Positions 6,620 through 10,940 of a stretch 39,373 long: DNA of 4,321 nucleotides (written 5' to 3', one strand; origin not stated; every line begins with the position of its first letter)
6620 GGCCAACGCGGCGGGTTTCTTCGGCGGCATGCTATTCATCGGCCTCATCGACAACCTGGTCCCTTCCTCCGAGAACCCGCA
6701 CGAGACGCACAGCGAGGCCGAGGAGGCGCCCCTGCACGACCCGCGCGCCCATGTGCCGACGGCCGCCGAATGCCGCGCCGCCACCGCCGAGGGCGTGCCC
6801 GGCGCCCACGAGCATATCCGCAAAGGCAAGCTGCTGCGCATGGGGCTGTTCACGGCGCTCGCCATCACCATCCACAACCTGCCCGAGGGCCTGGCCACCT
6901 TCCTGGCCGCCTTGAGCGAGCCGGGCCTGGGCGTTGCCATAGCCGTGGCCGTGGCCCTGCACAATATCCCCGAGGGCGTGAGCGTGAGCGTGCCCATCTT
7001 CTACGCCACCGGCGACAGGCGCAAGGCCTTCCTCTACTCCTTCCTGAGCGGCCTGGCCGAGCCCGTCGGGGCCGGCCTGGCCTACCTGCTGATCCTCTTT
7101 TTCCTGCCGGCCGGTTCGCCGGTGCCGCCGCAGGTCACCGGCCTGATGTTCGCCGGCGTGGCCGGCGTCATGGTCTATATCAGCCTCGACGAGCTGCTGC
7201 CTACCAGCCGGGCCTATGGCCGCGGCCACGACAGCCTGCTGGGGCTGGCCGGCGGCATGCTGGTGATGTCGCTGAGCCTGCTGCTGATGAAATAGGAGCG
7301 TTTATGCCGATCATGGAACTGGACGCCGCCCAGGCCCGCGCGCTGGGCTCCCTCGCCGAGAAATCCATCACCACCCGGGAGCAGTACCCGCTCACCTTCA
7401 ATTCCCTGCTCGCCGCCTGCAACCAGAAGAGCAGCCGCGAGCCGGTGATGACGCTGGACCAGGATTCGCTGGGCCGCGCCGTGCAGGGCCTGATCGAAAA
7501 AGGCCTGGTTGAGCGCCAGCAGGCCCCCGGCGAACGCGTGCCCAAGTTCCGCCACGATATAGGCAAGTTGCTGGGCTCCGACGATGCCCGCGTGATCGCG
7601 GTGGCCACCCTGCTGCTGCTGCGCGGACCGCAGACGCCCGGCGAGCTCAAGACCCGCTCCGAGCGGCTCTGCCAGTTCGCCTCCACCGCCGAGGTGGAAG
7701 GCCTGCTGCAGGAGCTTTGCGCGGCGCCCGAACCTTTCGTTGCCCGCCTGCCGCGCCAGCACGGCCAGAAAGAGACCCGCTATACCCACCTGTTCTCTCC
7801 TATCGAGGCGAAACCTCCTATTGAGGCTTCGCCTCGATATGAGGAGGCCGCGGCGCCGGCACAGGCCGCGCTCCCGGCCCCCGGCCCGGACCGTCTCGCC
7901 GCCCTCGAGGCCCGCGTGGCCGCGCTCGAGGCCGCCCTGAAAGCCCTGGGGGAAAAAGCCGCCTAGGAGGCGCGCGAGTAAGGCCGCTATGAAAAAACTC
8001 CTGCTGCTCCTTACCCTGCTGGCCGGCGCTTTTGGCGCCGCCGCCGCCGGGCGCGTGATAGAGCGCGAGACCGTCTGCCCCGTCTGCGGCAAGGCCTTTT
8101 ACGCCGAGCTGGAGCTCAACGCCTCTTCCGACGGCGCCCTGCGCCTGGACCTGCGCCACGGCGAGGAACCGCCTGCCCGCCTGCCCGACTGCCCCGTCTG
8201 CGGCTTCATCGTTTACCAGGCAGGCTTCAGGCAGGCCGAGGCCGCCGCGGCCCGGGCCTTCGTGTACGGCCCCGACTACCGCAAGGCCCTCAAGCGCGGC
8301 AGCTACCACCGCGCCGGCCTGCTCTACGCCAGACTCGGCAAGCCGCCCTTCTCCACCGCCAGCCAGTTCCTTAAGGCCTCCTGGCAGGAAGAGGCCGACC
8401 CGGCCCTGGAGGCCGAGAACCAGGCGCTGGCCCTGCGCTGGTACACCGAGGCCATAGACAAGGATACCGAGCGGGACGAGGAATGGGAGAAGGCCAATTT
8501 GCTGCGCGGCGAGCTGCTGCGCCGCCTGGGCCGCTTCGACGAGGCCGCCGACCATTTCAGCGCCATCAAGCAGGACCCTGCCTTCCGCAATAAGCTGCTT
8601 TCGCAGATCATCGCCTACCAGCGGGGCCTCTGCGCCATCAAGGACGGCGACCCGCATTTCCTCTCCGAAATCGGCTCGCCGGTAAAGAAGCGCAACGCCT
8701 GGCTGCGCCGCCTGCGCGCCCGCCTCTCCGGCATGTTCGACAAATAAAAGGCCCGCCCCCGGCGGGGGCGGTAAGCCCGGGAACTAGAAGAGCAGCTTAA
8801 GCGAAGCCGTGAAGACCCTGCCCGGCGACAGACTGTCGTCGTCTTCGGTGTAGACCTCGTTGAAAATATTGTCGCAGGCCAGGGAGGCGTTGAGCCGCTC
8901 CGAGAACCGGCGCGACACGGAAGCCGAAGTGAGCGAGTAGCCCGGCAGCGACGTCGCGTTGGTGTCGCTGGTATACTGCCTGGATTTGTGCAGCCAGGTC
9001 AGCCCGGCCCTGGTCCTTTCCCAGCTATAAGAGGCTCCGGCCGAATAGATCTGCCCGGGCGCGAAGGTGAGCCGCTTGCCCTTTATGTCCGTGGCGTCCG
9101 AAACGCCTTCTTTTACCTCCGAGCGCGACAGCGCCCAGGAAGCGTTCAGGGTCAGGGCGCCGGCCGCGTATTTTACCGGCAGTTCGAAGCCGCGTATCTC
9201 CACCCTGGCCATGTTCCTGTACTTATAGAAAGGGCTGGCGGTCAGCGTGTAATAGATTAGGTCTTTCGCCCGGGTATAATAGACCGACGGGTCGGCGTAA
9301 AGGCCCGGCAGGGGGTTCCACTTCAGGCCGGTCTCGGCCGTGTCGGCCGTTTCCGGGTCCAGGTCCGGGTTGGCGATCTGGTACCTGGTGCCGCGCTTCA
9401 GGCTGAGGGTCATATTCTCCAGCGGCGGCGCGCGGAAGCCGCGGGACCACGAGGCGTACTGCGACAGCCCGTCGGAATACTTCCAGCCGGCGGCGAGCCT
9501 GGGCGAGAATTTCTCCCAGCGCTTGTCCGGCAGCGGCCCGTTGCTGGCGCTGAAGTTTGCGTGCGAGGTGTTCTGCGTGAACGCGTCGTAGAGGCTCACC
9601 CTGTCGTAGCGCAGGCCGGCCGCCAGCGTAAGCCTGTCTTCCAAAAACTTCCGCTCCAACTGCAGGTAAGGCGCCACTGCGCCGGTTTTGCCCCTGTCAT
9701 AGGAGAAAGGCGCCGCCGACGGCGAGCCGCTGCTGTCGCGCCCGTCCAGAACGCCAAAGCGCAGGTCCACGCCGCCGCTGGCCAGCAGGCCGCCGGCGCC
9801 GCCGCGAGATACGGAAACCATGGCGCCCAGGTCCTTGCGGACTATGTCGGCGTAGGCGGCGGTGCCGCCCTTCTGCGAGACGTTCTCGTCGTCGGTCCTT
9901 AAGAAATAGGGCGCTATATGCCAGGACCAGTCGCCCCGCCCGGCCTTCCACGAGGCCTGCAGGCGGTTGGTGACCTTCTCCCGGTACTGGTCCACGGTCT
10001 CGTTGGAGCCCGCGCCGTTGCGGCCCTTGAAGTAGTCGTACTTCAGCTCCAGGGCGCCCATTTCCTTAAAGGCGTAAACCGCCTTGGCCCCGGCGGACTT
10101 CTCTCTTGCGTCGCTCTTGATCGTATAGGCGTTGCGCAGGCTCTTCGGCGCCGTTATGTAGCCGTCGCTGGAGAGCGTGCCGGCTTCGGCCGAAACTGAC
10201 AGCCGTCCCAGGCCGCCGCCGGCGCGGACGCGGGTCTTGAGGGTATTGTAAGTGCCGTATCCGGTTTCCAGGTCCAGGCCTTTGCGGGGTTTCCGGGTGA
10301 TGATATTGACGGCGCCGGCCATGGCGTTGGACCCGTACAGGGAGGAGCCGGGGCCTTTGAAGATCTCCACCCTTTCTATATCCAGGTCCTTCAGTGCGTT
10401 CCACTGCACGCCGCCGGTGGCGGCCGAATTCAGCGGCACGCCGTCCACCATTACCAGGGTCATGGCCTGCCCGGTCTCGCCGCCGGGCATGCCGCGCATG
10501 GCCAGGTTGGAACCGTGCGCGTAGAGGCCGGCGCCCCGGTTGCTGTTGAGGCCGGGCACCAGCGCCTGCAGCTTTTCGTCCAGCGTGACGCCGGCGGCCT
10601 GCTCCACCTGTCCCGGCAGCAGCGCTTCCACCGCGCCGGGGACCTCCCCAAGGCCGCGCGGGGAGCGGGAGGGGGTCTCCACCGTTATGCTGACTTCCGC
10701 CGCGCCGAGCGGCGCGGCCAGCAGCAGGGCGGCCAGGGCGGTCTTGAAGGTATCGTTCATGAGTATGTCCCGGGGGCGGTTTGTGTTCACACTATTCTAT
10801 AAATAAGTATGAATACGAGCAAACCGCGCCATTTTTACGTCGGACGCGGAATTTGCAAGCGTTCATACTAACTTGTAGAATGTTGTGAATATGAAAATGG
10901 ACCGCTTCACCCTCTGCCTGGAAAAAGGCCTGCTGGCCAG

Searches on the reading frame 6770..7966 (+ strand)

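Call 65: search_protein_families(library=pfam, proteins=[window:6770-7966:+], max_evalue=0.001)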
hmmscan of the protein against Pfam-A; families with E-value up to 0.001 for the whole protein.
window:6770-7966:+ (398 aa): 1 family
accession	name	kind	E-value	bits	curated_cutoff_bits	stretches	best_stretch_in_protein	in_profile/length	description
PF04337.18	DUF480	-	8.9e-50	169.1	25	1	184-333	1-149/149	Protein of unknown function, DUF480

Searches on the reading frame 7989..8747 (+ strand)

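Call 65: search_protein_families(library=pfam, proteins=[window:7989-8747:+], max_evalue=0.001)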
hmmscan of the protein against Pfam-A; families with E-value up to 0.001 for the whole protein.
window:7989-8747:+ (252 aa): 2 families
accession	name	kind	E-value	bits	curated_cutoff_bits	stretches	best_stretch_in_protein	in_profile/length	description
PF09986.15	DUF2225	-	2.4e-07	31.1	21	1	105-204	99-204/214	Uncharacterized protein conserved in bacteria (DUF2225)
PF00515.34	TPR_1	-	0.00036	20.7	27.8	0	172-191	6-25/34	Tetratricopeptide repeat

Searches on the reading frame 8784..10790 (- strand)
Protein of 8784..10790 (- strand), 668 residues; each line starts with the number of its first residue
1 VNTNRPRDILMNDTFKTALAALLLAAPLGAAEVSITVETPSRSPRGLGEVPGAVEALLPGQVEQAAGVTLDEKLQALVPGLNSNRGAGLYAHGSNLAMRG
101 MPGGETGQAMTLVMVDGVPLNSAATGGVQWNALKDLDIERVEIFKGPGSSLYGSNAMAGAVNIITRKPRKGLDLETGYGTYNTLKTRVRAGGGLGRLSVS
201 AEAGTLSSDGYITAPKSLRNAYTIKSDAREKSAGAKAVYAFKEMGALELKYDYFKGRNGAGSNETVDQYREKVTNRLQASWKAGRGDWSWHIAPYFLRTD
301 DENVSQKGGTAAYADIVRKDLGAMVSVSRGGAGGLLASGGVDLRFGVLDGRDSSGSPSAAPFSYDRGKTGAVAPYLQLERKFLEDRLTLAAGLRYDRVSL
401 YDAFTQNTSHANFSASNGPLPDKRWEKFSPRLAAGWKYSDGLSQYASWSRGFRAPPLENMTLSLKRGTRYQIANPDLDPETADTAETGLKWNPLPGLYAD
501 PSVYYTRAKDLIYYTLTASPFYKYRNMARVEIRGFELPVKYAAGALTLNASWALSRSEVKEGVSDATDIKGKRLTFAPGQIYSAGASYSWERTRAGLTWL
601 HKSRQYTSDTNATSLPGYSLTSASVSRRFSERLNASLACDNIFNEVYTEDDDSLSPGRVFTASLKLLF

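Call 65: search_protein_families(library=pfam, proteins=[window:8784-10790:-], max_evalue=0.001)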
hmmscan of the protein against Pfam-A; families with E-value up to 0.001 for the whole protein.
window:8784-10790:- (668 aa): 3 families
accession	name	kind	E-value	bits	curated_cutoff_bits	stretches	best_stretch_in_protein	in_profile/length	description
PF00593.30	TonB_dep_Rec_b-barrel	-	2.1e-51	176.6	27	1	252-642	42-436/436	TonB dependent receptor-like, beta-barrel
PF07715.20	Plug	-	8.8e-19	68.4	23.9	1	49-160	4-107/107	TonB-dependent Receptor Plug Domain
PF14905.12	OMP_b-brl_3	-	4e-11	43.1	27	1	372-646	115-377/408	Outer membrane protein beta-barrel family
